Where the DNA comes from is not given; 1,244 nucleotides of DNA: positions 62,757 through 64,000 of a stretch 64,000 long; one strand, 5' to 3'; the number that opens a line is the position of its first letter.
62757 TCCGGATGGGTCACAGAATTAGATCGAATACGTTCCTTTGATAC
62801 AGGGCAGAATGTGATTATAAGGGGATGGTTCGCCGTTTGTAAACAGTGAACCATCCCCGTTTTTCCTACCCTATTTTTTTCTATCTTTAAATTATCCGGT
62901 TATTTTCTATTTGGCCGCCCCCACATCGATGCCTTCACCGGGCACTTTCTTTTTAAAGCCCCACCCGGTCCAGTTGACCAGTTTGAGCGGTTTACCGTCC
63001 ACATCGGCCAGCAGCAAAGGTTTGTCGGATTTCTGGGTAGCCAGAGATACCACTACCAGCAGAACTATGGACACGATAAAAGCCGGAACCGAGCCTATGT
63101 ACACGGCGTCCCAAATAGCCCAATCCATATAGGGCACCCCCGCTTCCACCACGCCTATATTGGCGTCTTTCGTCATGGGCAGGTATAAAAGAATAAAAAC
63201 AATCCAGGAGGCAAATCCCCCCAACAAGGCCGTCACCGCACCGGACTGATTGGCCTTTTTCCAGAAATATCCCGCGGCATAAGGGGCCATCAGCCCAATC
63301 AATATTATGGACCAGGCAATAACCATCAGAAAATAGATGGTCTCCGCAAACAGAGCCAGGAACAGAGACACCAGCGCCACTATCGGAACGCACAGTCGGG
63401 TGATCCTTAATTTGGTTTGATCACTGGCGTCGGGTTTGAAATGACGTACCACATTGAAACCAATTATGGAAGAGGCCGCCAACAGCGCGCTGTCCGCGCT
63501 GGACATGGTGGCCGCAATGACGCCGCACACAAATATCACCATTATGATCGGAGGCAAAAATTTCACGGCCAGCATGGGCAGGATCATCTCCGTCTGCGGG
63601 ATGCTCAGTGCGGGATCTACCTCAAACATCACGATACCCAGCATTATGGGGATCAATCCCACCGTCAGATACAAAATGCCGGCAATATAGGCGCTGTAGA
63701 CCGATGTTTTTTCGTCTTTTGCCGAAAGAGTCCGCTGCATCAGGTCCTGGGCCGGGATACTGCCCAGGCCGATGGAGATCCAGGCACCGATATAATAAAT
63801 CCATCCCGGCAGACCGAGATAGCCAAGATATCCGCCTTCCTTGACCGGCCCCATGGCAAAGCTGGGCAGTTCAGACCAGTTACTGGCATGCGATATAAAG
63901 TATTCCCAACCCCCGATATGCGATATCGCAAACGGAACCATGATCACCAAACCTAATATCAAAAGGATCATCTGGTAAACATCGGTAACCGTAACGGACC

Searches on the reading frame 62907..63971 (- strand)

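Call 10: search_protein_families(library=pfam, proteins=[window:62907-63971:-], max_evalue=0.00001)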
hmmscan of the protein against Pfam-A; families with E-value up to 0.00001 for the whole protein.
window:62907-63971:- (354 aa): 1 family
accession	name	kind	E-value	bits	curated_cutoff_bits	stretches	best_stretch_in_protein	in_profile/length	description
PF00474.23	SSF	-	5.8e-22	78.6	22.8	1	2-252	152-406/406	Sodium:solute symporter family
